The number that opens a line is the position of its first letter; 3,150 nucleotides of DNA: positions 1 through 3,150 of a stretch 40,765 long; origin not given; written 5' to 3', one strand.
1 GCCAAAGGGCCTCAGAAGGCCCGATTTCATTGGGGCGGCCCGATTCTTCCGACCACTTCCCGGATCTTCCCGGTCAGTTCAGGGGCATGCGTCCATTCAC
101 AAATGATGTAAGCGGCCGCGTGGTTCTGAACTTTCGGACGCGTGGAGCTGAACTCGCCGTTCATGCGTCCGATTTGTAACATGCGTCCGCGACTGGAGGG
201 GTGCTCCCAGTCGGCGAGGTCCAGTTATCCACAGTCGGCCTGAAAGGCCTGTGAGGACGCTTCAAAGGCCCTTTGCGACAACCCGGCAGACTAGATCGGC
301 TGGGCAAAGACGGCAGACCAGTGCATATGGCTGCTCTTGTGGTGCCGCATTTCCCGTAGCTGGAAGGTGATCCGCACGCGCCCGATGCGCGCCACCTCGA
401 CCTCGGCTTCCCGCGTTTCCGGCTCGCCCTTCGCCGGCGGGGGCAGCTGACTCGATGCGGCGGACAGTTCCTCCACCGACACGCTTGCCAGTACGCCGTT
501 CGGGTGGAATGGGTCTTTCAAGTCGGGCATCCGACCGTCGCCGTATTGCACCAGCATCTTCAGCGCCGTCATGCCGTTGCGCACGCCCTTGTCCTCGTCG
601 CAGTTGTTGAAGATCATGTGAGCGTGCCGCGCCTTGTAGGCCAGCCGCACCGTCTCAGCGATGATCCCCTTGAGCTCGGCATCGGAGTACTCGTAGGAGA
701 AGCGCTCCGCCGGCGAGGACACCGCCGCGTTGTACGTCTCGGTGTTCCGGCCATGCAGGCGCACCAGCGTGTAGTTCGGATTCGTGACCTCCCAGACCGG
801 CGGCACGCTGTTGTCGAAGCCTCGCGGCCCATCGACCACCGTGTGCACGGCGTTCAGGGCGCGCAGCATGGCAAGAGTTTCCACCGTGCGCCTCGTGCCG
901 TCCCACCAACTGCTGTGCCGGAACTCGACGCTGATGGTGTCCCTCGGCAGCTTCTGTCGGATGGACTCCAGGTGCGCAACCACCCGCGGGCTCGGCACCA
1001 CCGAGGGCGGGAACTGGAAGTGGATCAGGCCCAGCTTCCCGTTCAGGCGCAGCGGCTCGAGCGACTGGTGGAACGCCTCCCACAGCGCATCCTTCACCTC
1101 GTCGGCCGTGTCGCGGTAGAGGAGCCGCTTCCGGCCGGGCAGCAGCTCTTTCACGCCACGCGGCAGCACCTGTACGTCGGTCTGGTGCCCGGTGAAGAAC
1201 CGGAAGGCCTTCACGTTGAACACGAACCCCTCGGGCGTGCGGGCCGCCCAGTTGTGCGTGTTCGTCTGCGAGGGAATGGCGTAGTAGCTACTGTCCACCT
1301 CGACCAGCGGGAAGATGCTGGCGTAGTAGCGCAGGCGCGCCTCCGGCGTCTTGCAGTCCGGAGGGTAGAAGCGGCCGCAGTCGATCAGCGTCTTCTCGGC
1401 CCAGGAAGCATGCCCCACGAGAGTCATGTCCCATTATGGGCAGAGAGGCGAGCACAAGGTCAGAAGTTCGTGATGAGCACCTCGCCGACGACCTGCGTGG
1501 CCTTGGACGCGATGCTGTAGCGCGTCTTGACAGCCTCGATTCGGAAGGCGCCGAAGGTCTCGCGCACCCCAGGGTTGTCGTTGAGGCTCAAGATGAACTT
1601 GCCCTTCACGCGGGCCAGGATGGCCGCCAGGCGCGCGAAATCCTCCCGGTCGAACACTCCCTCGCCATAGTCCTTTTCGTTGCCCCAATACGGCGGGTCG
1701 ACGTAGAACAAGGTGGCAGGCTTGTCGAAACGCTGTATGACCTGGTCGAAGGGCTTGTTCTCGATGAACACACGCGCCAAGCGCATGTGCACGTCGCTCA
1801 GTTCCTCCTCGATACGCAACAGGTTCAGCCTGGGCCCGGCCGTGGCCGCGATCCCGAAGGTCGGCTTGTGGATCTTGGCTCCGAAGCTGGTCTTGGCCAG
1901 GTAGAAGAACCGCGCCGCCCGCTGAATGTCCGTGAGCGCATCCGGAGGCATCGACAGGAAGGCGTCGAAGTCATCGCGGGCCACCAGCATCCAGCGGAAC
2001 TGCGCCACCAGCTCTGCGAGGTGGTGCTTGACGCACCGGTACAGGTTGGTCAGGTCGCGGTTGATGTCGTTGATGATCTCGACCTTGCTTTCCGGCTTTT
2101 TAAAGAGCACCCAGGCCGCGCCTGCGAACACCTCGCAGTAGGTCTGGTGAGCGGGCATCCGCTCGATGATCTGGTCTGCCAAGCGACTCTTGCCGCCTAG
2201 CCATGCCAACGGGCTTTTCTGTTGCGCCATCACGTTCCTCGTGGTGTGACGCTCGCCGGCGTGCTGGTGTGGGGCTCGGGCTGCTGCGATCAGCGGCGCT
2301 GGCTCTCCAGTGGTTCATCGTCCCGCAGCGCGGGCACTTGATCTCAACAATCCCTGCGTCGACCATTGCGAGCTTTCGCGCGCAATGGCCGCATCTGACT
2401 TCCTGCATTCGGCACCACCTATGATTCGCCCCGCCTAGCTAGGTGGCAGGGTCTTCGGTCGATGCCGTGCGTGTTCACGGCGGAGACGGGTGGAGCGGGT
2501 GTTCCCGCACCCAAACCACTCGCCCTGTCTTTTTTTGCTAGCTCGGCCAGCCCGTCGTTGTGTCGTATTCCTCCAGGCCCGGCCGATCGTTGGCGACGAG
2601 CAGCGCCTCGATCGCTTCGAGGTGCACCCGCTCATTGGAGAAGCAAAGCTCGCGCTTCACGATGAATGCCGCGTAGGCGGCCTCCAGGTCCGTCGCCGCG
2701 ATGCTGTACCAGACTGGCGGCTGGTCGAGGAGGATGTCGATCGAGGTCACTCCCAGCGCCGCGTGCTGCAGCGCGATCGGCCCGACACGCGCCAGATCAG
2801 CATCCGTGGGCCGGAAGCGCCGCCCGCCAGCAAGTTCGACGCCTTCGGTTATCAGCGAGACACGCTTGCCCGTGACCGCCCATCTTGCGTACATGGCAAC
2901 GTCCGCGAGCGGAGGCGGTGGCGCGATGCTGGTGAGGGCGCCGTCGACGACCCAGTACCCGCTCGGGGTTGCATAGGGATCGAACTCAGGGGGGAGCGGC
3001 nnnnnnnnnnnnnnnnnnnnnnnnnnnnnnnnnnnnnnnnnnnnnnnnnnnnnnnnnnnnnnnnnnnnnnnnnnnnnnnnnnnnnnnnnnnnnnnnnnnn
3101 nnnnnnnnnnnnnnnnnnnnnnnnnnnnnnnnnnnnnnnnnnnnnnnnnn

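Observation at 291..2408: Com-gated Dam-class methyltransferase plus DUF72 enzyme in the mom slot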

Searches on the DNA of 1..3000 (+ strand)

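Call 7: search_dna_similar(query=window:1-2700:+, collection=phages, mode=distant, max_rows=25)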
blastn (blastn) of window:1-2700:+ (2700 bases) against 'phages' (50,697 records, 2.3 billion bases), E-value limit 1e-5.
Records with a match: 40; places in all: 40; records where one place covers at least 80% of the query: 0.
Best place of each record, by identity: 60-80% 40.
By first word of the organism name: Burkholderia 26; Pseudomonas 2; Halomonas 2; Vibrio 2; Stenotrophomonas 2; Escherichia 1; Bacillus 1; Ralstonia 1; Curvibacter 1; Acidovorax 1; and 1 more.
By host as written in the record: Burkholderia sp. 16; - 4; Burkholderia pseudomallei 1026b 2; Burkholderia pyrrocinia strain LMG 21824 2; Pseudomonas aeruginosa 199 1; Halomonas aquamarina 1; Burkholderia pseudomallei 1; Lysogenic Burkholderia thailandensis E264 1; and 12 more.
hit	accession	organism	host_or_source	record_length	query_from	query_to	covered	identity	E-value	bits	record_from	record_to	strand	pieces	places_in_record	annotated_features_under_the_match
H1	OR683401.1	Pseudomonas phage Bise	Pseudomonas aeruginosa 199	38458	1598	2203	22%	66.4%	7e-27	130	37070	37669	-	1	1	DNA adenine methylase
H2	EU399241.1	Halomonas phage phiHAP-1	-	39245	1684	2203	19%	67.7%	3e-37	164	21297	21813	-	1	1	DNA adenine methyltransferase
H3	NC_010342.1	Halomonas phage phiHAP-1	Halomonas aquamarina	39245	1684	2203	19%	67.7%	3e-37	164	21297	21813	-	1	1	DNA methyltransferase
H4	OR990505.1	Burkholderia phage vB_HM795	Burkholderia pseudomallei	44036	1687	2203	19%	66.3%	4e-24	120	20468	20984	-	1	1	DNA methyltransferase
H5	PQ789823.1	Burkholderia phage vB_PR2a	Burkholderia sp.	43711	1689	2203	19%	66.4%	7e-27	130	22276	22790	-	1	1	DNA adenine methylase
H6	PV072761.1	Burkholderia phage vB_PR5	Burkholderia sp.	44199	1689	2203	19%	66.4%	7e-27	130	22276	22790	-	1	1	DNA adenine methylase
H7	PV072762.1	Burkholderia phage vB_E192b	Burkholderia sp.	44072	1689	2203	19%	66.4%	7e-27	130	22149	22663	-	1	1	DNA adenine methylase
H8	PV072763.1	Burkholderia phage vB_CB2a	Burkholderia sp.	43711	1689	2203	19%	66.4%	7e-27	130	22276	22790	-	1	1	DNA adenine methylase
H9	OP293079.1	Burkholderia phage PhiBt-E264.1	Lysogenic Burkholderia thailandensis ...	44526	1689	2203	19%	66.2%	9e-26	125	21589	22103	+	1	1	modification methylase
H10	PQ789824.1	Burkholderia phage vB_E354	Burkholderia sp.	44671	1689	2203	19%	66.2%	9e-26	125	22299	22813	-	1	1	DNA adenine methylase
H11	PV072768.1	Burkholderia phage vB_PL2a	Burkholderia sp.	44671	1689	2203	19%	66.2%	9e-26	125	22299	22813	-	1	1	DNA adenine methylase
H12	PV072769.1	Burkholderia phage vB_E175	Burkholderia sp.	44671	1689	2203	19%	66.2%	9e-26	125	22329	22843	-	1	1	DNA adenine methylase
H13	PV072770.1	Burkholderia phage vB_E184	Burkholderia sp.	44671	1689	2203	19%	66.2%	9e-26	125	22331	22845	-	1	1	DNA adenine methylase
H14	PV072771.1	Burkholderia phage vB_E228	Burkholderia sp.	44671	1689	2203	19%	66.2%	9e-26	125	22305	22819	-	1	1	DNA adenine methylase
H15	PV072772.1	Burkholderia phage vB_E264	Burkholderia sp.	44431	1689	2203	19%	66.2%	9e-26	125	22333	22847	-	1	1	DNA adenine methylase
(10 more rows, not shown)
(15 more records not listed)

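Call 91: search_rna_families(source=window, start=1, end=3000, threshold=evalue, max_evalue=1)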
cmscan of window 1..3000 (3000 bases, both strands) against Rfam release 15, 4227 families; matches with E-value up to 1: 0.
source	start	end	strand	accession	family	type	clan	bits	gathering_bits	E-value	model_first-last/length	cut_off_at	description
